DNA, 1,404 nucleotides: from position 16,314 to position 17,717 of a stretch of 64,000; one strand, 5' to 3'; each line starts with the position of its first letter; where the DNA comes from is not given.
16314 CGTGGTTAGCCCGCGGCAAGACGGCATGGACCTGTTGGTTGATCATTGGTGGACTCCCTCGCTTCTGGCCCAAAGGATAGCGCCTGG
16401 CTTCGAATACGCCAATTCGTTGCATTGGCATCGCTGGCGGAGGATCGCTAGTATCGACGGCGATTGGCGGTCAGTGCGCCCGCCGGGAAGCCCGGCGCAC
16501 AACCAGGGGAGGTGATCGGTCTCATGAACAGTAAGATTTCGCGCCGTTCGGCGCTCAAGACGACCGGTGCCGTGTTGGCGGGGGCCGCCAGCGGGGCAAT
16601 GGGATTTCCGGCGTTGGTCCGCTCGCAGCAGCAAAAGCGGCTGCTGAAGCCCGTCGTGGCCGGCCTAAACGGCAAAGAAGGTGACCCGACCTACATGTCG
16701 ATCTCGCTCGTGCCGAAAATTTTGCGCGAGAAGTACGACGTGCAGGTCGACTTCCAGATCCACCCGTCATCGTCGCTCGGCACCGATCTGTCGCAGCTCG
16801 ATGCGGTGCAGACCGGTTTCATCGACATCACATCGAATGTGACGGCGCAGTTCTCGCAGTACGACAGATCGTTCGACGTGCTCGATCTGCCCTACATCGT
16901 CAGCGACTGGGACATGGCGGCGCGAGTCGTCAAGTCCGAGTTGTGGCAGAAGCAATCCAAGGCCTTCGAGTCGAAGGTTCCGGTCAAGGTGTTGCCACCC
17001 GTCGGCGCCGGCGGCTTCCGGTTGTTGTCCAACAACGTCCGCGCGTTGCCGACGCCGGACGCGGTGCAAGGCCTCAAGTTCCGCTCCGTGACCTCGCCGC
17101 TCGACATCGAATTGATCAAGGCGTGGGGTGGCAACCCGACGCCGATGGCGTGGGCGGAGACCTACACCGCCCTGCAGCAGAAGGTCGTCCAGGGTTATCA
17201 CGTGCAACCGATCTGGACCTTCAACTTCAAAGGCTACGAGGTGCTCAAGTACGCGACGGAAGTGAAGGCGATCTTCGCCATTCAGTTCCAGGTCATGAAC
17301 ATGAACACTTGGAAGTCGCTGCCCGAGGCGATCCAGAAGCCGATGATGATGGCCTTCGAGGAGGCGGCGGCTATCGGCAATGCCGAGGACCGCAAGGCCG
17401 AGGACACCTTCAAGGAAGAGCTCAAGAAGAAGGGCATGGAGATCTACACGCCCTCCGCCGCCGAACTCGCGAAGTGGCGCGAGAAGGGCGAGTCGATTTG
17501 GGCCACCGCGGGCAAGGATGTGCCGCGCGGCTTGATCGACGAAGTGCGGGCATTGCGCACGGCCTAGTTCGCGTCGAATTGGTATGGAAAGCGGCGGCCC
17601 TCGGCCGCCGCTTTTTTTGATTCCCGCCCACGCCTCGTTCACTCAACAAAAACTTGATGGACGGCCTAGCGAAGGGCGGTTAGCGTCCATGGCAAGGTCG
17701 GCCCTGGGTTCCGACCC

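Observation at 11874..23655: TRAP transporter locus with one DctQM permease but three DctP solute-binding paralogs, embedded in a racemase/methyltransferase/flavoprotein/SDR cluster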

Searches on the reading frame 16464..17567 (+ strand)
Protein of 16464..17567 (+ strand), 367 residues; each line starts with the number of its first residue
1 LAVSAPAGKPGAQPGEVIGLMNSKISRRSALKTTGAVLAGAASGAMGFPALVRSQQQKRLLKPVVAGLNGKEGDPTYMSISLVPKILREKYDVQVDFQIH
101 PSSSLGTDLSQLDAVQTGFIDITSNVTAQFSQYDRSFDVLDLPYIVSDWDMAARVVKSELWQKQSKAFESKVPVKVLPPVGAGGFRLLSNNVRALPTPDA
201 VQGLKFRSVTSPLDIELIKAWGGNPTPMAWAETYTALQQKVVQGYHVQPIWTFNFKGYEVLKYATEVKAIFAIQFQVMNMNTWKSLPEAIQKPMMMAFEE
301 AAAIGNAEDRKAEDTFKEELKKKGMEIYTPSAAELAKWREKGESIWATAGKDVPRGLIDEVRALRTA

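Call 3: search_protein_families(library=pfam, proteins=[window:16464-17567:+])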
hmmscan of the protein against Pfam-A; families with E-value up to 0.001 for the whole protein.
window:16464-17567:+ (367 aa): 1 family
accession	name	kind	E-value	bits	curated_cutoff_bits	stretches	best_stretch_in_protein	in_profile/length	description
PF03480.18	DctP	-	3.5e-61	207.5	23.4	1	71-348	6-281/286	Bacterial extracellular solute-binding protein, family 7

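Call 9: search_protein_families(library=ncbifam, proteins=[window:16524-17567:+], max_evalue=0.00001)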
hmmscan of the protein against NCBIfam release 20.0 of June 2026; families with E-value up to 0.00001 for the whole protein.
window:16524-17567:+ (347 aa): 2 families
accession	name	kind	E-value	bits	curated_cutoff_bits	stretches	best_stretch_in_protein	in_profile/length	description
NF037995.1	TRAP_S1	subfamily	1.1e-42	146.2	50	1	66-318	22-271/271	TRAP transporter substrate-binding protein DctP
TIGR00787.1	dctP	subfamily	3.8e-41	141.2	175.05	1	51-303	6-256/257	DctP family TRAP transporter solute-binding subunit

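Call 10: search_solved_structures(query=window:16524-17567:+, max_evalue=1e-10, show_alignments=2)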
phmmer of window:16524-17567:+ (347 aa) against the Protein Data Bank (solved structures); distinct sequences matched with E-value up to 1e-10: 69 (the best 60 are shown).
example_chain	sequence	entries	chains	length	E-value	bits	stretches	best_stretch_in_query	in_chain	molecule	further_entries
4n8g_A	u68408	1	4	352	3e-31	112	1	51-335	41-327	TRAP dicarboxylate transporter, DctP subunit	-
8t9t_A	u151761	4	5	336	6.7e-28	101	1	62-341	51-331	Isethionate-binding periplasmic protein DctP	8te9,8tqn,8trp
4xeq_A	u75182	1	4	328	3.7e-26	95.2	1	46-325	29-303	TRAP dicarboxylate transporter, DctP subunit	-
4pfr_A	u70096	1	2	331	2e-25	92.8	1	51-327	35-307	TRAP dicarboxylate transporter, DctP subunit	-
2wx9_A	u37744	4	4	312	6.5e-25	91.1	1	47-310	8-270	SIALIC ACID-BINDING PERIPLASMIC PROTEIN SIAP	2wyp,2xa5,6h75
2cex_A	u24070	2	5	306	6.6e-25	91.1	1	47-311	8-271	PROTEIN HI0146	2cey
2wyk_A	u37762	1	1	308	6.8e-25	91.1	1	47-310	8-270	SIALIC ACID-BINDING PERIPLASMIC PROTEIN SIAP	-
2v4c_A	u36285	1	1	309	6.8e-25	91.1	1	47-310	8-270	SIALIC ACID-BINDING PERIPLASMIC PROTEIN SIAP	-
3b50_A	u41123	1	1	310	6.9e-25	91.1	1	47-311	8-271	Sialic acid-binding periplasmic protein siaP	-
2xwv_A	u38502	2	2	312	7.1e-25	91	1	47-310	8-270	SIALIC ACID-BINDING PERIPLASMIC PROTEIN SIAP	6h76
4nq8_A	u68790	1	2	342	7.6e-25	90.9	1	79-327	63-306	Putative periplasmic substrate-binding transport protein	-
4p47_A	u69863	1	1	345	8.3e-25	90.8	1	46-325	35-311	TRAP dicarboxylate transporter, DctP subunit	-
2xxk_A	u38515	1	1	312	9.8e-25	90.6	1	47-310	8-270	SIALIC ACID-BINDING PERIPLASMIC PROTEIN SIAP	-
8cp7_A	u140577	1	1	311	1.6e-24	89.8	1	47-311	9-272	Sialic acid-binding periplasmic protein SiaP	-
2xwi_A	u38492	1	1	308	1.8e-24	89.7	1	47-310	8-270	SIALIC ACID-BINDING PERIPLASMIC PROTEIN SIAP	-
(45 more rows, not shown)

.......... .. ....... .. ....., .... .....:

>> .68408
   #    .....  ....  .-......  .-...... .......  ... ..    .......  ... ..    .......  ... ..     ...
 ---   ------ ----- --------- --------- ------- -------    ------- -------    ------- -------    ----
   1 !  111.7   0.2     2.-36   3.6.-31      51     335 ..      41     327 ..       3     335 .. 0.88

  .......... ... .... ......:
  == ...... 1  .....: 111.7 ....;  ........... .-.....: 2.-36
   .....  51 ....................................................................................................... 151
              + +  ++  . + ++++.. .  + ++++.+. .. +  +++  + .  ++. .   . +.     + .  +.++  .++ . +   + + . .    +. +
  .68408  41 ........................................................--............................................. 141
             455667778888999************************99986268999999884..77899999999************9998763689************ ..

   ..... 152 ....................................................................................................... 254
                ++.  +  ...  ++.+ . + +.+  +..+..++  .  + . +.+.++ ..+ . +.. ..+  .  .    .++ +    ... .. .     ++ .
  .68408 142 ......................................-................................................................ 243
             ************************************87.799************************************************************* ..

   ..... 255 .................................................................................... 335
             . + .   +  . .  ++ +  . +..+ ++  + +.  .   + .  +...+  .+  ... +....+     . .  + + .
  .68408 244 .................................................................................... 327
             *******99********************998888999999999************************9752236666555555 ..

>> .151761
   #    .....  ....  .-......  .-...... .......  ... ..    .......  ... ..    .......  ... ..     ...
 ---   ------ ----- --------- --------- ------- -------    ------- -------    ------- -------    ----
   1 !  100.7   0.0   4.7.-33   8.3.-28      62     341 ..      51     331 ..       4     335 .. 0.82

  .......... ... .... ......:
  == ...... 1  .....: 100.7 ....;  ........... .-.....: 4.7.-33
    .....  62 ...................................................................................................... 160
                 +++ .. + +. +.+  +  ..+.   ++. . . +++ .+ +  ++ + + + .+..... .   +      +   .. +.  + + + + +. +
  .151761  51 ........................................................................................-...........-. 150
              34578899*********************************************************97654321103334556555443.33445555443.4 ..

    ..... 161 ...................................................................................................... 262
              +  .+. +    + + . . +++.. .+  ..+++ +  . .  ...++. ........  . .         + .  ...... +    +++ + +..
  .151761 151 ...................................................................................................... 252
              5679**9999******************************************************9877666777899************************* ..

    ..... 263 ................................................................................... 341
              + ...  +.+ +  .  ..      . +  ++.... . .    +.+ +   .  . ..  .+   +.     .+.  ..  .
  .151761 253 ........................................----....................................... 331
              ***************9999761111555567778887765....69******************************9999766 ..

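Call 13: find_related_loci(query=A1, collection=genome_contigs, flank=10000)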
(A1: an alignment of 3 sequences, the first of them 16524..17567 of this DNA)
Query A1 (347 aa) in genome_contigs; peptide patterns used: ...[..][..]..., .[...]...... (x = any residue, [..] = any of these).
597 stretches matched a pattern (row limit reached: there are more); 44 encode a relative of the query (tblastn E <= 1e-3); 42 distinct loci.
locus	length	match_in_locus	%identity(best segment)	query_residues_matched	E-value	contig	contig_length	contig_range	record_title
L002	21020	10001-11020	75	7-346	0e+0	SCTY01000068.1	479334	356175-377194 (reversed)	MAG: Betaproteobacteria bacterium isolate FW602_bin.15 FW602_bin.15-119475, whole genome shotgun sequence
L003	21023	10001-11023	74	5-345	6e-180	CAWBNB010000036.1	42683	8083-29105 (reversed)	MAG: uncultured beta proteobacterium isolate MFD02242.bin.1.340 genome assembly, contig: contig_37874, whole genome shot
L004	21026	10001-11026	73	5-346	2e-177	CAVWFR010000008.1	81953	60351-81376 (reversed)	MAG: uncultured beta proteobacterium isolate MFD00962.bin.1.94 genome assembly, contig: contig_150701, whole genome shot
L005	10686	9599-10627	67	1-344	7e-158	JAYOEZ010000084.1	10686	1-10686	MAG: Alphaproteobacteria bacterium isolate 139552_S154_concoct_bins.tsv.149_sub NODE_6706_length_10686_cov_8.732857, who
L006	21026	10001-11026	67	2-344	3e-156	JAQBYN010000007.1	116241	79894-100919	MAG: Proteobacteria bacterium isolate casp150-mb.32 NODE_305_length_116241_cov_0.113275, whole genome shotgun sequence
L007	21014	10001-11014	69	5-341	2e-155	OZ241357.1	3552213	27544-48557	MAG: Alphaproteobacteria bacterium isolate 88d555cd-2633-4b86-a1be-1e9adaae3909 genome assembly, chromosome: 1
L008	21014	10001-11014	68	5-341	4e-155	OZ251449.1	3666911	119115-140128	MAG: Alphaproteobacteria bacterium isolate 02c84b84-2ec1-47c2-b806-535ae8168f41 genome assembly, chromosome: 1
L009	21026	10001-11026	66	2-344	2e-154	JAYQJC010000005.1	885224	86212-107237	MAG: Alphaproteobacteria bacterium isolate SD4487_NP_metabat_bins_2.tsv.493 contig_14336_pilon, whole genome shotgun seq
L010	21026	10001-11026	66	2-344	2e-154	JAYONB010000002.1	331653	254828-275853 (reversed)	MAG: Alphaproteobacteria bacterium isolate 139570_S171_metabat_bins_2.tsv.191 NODE_5_length_331653_cov_17.178680, whole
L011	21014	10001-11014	68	5-341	2e-154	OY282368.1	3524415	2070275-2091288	MAG: uncultured Alphaproteobacteria bacterium isolate 22a88078-2868-43f5-a089-7a94dbfbad86 genome assembly, chromosome:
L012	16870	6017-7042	66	2-344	7e-154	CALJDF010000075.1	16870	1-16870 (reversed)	MAG: uncultured Alphaproteobacteria bacterium isolate S1_Bin_Bin_88_1_1 genome assembly, contig: c_000001662401, whole g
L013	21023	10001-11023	67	2-341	8e-154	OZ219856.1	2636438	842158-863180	MAG: Alphaproteobacteria bacterium isolate d3d0b66b-18c7-443e-bf48-04344bd14b82 genome assembly, chromosome: 1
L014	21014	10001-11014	67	5-341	3e-153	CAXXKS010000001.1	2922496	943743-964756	MAG: Alphaproteobacteria bacterium isolate 9bb74b87-2c64-497b-9104-8e9834e062e5 genome assembly, contig: contig_1, whole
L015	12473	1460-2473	66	5-341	8e-153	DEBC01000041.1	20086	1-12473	MAG TPA_asm: Alphaproteobacteria bacterium UBA2966 UBA2966_contig_5797, whole genome shotgun sequence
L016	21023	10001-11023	65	5-347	8e-149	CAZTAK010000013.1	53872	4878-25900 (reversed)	MAG TPA_asm: uncultured Alphaproteobacteria bacterium isolate SRP308112_co1_312 genome assembly, contig: NODE_567_length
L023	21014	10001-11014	58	6-345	8e-137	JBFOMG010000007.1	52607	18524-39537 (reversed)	MAG: Rhizobiaceae bacterium isolate E07Bin-6-1 c_000000000007, whole genome shotgun sequence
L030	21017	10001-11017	52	3-345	4e-114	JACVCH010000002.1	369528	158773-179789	MAG: Rhizobiaceae bacterium isolate Desfum bin_7_GBBB05 NODE_10_length_369528_cov_6.406068, whole genome shotgun sequenc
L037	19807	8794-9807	47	1-344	4e-102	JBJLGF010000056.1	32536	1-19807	MAG: Paracoccaceae bacterium isolate LRMED-275 Rhodobacteraceae-LRMED-275-C4099, whole genome shotgun sequence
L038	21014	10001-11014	47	1-344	4e-102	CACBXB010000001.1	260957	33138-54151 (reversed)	Rhodobacteraceae bacterium isolate AG-359-N23 genome assembly, contig: AG-359-N23_NODE_1, whole genome shotgun sequence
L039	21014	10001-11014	47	1-344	6e-102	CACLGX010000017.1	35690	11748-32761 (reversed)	MAG: Rhodobacteraceae bacterium isolate AG-461-P07 genome assembly, contig: AG-461-P07_NODE_17, whole genome shotgun seq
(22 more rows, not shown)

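Call 43: search_protein_families(library=pfam, proteins=[L006:11146-12000:+, L006:1599-2735:-, L037:13050-14426:-, L023:3616-5385:-, L037:16172-18262:-, L038:12934-14247:-, L038:6383-7222:+, L039:7239-8390:+, L030:5806-6747:-, L030:14401-15108:+], max_evalue=0.00001)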
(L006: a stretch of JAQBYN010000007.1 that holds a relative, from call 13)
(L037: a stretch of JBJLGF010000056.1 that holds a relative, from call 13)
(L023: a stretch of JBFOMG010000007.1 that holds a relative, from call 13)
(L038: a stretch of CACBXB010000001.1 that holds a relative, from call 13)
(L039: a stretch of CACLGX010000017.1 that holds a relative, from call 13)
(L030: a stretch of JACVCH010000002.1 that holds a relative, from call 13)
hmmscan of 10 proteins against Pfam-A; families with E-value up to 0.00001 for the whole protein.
L006:11146-12000:+ (284 aa): 2 families
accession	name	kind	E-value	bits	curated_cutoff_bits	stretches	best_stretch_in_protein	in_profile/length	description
PF12973.13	Cupin_7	-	1e-14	54.7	27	1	139-218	10-77/105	ChrR Cupin-like domain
PF14499.12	DUF4437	-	8.4e-06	25.6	24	0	31-206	24-204/250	Domain of unknown function (DUF4437)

L006:1599-2735:- (378 aa): 1 family
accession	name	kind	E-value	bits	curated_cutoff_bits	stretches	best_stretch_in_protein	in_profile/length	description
PF11294.13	DUF3095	-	3.6e-122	408.6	22.2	1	5-375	1-378/378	Protein of unknown function (DUF3095)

L037:13050-14426:- (458 aa): 2 families
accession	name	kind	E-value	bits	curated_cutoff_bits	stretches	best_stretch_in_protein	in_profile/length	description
PF03972.19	MmgE_PrpD_N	-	7.3e-72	242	32.1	1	8-248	2-243/244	MmgE/PrpD N-terminal domain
PF19305.4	MmgE_PrpD_C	-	2.5e-22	79.9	32.1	1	281-437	13-168/173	MmgE/PrpD C-terminal domain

L023:3616-5385:- (589 aa): 1 family
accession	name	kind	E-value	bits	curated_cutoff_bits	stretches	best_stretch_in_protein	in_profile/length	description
PF02538.19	Hydantoinase_B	-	6.8e-160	533.4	26.8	1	12-538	1-519/519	Hydantoinase B/oxoprolinase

L037:16172-18262:- (696 aa): 3 families
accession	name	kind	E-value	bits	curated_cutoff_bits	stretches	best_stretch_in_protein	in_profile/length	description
PF01968.24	Hydantoinase_A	-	6.3e-83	278.8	22.9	1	205-494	1-290/291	Hydantoinase/oxoprolinase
PF05378.19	Hydant_A_N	-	2.6e-52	177.6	25.2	1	4-184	2-175/176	Hydantoinase/oxoprolinase N-terminal region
PF19278.4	Hydant_A_C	-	4.4e-12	46.2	21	1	506-684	9-184/193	Hydantoinase/oxoprolinase C-terminal domain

L038:12934-14247:- (437 aa): 1 family
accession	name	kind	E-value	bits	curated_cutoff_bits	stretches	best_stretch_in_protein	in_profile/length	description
PF01425.27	Amidase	-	3.5e-64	217.9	27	1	28-415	3-445/445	Amidase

L038:6383-7222:+ (279 aa): 1 family
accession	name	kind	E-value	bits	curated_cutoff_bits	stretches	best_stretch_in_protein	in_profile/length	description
PF04909.20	Amidohydro_2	-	5.7e-33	115.3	26.4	1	67-275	57-288/289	Amidohydrolase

L039:7239-8390:+ (383 aa): 1 family
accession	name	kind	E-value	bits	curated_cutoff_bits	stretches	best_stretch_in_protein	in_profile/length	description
PF02515.22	CoA_transf_3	-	4.8e-102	342.2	23.3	1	5-373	1-366/366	CoA-transferase family III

L030:5806-6747:- (313 aa): 1 family
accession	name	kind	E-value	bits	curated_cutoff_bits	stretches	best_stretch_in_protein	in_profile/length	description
PF00682.25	HMGL-like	-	2.6e-39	135.7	29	1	2-259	2-244/260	HMGL-like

L030:14401-15108:+ (235 aa): 1 family
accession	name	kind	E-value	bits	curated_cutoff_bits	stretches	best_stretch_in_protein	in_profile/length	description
PF01300.24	Sua5_yciO_yrdC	-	2.6e-12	47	25.1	1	24-204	5-173/178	Telomere recombination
